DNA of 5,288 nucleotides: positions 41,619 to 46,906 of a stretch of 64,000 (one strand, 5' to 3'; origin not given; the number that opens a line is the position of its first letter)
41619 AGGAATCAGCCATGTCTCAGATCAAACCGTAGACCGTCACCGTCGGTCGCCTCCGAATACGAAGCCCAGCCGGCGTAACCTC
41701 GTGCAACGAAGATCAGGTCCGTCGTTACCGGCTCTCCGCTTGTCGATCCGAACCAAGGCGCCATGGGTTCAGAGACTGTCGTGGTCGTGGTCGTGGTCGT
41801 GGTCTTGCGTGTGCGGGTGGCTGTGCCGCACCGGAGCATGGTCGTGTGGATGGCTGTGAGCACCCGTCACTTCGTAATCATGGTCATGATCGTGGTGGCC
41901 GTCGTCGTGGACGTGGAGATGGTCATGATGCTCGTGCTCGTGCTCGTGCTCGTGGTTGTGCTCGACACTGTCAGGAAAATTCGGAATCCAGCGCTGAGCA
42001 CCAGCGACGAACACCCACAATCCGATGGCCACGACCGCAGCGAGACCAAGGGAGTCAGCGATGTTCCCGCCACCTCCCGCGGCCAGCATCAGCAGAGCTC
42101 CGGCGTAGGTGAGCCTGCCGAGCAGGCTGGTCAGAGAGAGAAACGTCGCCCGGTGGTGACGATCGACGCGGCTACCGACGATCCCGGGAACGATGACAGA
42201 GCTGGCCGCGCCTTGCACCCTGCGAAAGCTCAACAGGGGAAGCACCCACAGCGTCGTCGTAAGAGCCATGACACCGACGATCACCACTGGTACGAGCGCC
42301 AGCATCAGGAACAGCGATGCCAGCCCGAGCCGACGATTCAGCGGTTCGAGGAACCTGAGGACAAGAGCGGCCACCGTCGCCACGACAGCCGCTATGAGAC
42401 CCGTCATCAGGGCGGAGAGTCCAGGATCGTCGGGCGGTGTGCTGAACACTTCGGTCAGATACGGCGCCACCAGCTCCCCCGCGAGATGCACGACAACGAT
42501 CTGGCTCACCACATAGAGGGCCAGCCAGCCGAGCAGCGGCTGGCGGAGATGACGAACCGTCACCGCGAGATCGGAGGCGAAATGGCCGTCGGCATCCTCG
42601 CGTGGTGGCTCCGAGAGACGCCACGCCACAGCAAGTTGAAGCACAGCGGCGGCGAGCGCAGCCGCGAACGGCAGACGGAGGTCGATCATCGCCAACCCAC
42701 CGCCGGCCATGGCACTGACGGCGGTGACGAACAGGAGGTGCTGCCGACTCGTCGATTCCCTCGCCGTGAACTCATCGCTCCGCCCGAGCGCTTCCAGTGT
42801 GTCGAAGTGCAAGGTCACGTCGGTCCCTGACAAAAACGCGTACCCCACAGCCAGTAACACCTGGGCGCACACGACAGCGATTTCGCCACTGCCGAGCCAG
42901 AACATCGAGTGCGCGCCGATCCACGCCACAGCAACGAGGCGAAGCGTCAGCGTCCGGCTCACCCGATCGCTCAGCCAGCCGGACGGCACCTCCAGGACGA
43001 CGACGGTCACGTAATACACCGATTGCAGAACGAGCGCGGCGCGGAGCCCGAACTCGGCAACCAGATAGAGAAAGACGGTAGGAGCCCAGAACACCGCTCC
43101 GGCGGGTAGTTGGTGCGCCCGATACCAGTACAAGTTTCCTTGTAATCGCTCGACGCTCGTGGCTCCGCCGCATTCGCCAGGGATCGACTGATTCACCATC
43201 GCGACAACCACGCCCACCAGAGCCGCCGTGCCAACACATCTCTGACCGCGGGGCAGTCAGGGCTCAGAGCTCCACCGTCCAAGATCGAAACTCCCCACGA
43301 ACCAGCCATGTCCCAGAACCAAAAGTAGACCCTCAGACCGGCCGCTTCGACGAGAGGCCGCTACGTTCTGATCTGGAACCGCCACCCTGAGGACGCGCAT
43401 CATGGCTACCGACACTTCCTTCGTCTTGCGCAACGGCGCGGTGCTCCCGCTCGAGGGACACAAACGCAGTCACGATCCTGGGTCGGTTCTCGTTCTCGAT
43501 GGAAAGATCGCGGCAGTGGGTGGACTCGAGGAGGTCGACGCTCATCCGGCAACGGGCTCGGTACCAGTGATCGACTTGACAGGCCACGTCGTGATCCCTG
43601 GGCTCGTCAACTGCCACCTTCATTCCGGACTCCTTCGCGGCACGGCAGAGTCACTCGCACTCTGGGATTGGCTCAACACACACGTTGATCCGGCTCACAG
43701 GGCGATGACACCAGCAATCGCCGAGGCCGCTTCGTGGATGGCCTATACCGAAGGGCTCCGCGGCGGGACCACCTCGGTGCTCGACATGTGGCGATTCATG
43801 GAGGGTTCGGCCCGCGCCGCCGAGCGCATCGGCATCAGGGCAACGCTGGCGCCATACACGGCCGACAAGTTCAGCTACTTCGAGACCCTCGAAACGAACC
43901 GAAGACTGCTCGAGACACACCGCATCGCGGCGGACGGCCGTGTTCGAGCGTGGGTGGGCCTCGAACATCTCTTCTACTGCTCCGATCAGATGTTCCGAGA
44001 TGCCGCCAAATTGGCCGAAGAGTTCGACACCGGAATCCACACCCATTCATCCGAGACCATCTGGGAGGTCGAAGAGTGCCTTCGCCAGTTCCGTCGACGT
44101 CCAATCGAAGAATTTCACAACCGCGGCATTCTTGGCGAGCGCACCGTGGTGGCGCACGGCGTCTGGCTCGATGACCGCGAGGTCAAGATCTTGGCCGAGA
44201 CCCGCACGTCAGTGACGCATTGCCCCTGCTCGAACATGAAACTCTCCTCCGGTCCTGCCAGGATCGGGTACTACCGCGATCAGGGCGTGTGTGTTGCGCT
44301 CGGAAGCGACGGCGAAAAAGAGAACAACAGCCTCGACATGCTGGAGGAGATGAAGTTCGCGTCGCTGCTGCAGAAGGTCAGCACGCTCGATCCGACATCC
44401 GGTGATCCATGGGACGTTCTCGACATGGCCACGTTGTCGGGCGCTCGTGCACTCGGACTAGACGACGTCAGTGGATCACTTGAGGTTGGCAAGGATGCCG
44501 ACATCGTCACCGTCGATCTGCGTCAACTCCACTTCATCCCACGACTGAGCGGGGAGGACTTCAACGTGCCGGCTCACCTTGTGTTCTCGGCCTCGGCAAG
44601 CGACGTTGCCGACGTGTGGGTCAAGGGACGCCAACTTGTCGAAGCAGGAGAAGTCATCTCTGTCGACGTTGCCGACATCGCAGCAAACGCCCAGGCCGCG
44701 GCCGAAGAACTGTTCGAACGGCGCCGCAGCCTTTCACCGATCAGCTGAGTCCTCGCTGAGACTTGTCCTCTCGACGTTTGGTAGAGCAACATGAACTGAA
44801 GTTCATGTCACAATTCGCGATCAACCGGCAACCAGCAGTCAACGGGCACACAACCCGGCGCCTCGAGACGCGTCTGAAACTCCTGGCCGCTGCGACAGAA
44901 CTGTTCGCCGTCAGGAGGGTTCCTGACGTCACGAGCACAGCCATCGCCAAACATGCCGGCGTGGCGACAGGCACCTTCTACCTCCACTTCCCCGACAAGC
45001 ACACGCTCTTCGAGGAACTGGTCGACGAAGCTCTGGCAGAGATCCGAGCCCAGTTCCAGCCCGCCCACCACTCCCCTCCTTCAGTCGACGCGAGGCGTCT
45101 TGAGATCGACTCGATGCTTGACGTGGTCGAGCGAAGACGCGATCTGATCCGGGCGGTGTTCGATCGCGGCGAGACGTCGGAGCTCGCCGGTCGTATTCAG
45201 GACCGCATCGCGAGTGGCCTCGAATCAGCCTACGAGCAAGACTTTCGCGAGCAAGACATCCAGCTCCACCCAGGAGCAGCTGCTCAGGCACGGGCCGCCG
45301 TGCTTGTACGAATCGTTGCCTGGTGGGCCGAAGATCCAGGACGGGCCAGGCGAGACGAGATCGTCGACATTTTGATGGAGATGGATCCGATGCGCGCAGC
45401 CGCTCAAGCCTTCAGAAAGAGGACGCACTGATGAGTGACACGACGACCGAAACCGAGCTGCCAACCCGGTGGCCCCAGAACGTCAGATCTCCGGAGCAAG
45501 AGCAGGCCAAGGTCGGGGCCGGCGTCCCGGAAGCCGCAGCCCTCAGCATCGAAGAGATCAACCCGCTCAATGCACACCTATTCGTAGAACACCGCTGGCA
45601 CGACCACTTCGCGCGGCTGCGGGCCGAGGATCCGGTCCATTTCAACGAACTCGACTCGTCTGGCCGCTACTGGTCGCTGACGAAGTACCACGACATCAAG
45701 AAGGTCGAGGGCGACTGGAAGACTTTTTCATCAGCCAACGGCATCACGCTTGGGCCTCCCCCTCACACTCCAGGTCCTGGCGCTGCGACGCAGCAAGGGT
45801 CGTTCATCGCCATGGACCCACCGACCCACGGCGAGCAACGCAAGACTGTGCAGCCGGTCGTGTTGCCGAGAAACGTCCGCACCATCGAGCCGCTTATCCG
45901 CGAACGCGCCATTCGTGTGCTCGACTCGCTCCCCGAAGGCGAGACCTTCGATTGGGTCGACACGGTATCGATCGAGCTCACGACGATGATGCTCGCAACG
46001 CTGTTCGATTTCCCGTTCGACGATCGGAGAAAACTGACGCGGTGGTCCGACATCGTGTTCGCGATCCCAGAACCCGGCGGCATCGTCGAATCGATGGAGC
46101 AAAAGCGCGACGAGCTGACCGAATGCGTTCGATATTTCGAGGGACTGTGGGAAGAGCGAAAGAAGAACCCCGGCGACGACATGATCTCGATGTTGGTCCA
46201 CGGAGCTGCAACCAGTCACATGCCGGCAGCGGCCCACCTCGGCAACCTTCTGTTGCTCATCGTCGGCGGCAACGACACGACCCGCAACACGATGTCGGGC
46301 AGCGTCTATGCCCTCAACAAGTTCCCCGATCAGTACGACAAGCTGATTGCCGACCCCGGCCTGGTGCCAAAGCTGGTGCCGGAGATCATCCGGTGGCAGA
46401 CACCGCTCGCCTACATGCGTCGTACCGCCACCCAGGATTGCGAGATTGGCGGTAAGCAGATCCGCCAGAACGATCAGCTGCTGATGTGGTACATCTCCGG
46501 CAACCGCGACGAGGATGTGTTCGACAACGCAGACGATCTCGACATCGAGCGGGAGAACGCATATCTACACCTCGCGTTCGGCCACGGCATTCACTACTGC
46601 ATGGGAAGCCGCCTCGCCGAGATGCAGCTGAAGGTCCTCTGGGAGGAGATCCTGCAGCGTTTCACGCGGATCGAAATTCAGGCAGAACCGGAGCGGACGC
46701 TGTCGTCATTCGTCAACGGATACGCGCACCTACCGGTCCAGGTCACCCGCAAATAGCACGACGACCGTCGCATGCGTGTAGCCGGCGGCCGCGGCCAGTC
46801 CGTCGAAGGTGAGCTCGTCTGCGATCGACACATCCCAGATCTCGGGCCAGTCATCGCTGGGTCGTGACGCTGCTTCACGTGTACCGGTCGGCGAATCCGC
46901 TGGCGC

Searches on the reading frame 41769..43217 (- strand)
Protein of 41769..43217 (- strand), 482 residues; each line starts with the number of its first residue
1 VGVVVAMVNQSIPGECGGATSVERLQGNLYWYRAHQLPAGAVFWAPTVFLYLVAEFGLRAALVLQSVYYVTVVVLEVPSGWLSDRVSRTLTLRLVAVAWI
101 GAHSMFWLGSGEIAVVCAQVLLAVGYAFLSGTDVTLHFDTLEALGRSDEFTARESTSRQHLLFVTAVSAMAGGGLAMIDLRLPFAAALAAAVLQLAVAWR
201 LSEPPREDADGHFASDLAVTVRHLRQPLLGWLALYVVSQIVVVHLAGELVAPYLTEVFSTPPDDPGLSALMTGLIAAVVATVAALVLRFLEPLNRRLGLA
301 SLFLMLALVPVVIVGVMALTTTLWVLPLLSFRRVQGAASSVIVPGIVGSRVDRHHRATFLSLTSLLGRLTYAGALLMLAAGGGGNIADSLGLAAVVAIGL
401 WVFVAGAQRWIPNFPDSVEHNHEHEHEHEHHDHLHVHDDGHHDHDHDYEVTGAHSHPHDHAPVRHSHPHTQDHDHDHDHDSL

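Call 42: search_protein_families(library=pfam, proteins=[window:41769-43217:-], max_evalue=0.00001)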
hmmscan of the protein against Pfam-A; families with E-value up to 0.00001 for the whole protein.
window:41769-43217:- (482 aa): 1 family
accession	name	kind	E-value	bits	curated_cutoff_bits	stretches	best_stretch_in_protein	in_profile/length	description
PF07690.21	MFS_1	-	3.2e-09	36.6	33.4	1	165-370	134-342/347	Major Facilitator Superfamily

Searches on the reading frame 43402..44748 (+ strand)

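Call 3: search_protein_families(library=pfam, proteins=[window:43402-44748:+])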
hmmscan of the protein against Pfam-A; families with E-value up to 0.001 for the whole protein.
window:43402-44748:+ (448 aa): 2 families
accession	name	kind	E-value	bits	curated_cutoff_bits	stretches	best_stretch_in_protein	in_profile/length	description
PF01979.26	Amidohydro_1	-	5.8e-65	220.2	25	1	63-411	1-344/345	Amidohydrolase family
PF07969.17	Amidohydro_3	-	7.6e-15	55.8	29.7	1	194-412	260-471/472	Amidohydrolase family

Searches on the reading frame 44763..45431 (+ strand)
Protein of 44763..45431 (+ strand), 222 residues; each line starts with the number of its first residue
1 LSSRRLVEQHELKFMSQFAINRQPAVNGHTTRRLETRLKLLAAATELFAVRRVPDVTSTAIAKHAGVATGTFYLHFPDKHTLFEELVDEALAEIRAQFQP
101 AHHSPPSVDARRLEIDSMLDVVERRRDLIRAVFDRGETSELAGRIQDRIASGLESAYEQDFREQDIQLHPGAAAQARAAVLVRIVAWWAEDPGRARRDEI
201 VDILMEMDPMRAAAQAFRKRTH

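Call 3: search_protein_families(library=pfam, proteins=[window:44763-45431:+])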
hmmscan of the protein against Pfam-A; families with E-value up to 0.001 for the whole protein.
window:44763-45431:+ (222 aa): 1 family
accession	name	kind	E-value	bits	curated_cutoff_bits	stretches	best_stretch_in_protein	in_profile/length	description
PF00440.29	TetR_N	-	2.7e-12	46.7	24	1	40-86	1-47/47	Bacterial regulatory proteins, tetR family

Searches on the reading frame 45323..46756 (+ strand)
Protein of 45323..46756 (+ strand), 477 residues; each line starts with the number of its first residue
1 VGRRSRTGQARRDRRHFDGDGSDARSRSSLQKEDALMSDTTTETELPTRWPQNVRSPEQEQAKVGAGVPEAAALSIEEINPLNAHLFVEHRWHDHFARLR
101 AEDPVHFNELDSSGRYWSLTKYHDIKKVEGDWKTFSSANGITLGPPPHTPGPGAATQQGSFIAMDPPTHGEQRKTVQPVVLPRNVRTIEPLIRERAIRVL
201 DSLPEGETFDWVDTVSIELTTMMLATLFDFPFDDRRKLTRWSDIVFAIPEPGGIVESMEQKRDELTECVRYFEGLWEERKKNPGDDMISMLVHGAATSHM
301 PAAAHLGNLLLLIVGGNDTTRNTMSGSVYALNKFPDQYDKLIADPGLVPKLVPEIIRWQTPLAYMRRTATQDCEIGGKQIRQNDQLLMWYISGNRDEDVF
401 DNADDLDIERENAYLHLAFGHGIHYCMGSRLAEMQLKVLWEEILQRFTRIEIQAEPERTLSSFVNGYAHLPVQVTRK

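Call 3: search_protein_families(library=pfam, proteins=[window:45323-46756:+])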
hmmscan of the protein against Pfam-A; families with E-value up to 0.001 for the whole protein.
window:45323-46756:+ (477 aa): 1 family
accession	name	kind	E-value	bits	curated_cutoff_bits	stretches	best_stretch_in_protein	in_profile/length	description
PF00067.27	p450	-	1.2e-22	80.8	22.8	1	349-451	325-436/462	Cytochrome P450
